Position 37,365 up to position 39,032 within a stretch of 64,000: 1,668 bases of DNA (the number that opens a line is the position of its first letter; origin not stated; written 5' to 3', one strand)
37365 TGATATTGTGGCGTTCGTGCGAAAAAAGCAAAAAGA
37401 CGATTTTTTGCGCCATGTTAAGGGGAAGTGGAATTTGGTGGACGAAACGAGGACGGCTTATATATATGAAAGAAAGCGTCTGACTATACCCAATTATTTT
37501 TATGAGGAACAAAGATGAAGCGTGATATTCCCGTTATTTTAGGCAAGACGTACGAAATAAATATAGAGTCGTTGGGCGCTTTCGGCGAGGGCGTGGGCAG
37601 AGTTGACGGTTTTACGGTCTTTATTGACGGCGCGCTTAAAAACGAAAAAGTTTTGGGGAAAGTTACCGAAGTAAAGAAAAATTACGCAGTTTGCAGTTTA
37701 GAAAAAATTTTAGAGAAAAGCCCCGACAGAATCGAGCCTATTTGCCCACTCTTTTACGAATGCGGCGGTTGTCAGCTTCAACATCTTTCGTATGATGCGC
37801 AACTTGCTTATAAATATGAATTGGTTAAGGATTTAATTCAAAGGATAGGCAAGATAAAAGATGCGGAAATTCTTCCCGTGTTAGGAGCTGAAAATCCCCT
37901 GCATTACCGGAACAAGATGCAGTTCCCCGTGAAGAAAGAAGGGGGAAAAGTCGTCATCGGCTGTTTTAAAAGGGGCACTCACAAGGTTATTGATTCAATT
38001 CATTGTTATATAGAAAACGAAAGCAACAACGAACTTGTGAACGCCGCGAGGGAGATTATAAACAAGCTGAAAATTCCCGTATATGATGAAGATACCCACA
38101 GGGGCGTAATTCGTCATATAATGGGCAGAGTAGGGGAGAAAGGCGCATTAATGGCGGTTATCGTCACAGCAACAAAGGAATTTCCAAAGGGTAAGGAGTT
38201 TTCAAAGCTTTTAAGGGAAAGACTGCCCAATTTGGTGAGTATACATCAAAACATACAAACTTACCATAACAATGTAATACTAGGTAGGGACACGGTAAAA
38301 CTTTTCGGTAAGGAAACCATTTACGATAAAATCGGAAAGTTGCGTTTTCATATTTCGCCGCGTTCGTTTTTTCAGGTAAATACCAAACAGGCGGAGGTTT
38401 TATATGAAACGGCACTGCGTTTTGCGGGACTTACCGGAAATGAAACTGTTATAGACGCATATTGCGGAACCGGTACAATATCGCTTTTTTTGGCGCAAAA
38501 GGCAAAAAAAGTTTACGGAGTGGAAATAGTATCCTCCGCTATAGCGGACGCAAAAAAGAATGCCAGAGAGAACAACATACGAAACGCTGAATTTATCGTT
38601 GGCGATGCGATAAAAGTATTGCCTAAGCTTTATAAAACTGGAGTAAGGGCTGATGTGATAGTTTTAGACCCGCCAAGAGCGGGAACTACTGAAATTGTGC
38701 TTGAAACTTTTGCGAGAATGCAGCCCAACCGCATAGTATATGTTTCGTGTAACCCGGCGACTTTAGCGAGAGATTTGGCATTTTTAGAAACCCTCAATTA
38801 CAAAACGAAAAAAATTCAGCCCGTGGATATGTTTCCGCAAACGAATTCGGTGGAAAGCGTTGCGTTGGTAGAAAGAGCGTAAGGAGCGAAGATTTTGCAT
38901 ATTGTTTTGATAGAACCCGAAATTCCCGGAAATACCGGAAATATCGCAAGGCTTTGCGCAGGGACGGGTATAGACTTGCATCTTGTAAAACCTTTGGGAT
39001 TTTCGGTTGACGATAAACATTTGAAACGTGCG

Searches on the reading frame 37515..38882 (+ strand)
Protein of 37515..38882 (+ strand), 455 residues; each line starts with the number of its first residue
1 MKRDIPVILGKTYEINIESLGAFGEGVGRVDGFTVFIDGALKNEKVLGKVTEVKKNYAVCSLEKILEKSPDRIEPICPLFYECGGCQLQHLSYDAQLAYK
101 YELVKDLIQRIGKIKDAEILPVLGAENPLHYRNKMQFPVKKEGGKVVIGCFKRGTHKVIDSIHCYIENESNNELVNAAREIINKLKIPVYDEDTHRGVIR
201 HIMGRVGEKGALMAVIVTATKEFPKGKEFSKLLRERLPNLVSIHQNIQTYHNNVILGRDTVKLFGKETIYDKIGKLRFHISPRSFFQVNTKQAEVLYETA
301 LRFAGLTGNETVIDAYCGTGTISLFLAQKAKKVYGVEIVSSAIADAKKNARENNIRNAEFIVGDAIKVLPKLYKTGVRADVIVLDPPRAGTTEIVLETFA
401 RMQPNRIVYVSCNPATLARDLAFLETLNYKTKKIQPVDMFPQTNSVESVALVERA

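Call 43: find_encoding_contigs(protein=window:37515-38882:+, flank=10000, max_places=1)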
Protein window:37515-38882:+ (455 aa): 6 contigs read that carry it; 1 place shown.
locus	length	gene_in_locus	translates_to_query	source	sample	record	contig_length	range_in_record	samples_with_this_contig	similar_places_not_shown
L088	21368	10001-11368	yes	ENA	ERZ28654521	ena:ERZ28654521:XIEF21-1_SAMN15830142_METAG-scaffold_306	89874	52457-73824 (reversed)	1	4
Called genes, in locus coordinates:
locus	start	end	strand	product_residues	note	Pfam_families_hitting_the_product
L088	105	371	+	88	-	PF00312:Ribosomal_S15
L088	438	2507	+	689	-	PF01138:RNase_PH, PF03725:RNase_PH_C, PF03726:PNPase, PF01138:RNase_PH, PF00013:KH_1, PF00575:S1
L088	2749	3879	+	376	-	PF01702:TGT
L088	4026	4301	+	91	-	PF02699:YajC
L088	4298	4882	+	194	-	PF01812:5-FTHF_cyc-lig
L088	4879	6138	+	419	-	PF21760:SecD_1st, PF22599:SecDF_P1_head, PF02355:SecD_SecF_C, PF03176:MMPL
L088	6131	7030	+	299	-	PF07549:Sec_GG, PF02355:SecD_SecF_C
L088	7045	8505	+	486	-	PF13231:PMT_2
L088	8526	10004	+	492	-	PF02366:PMT, PF13231:PMT_2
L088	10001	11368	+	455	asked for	PF01938:TRAM, PF05958:tRNA_U5-meth_tr, PF02475:TRM5-TYW2_MTfase (faint), PF03602:Cons_hypoth95, PF05175:MTS (weak), PF09445:Methyltransf_15, PF13649:Methyltransf_25, PF13847:Methyltransf_31, +2 more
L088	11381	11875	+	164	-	PF00588:SpoU_methylase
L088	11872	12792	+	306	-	PF01565:FAD_binding_4, PF02873:MurB_C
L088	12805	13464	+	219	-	PF04055:Radical_SAM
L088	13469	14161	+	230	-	PF00590:TP_methylase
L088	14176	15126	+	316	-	PF01544:CorA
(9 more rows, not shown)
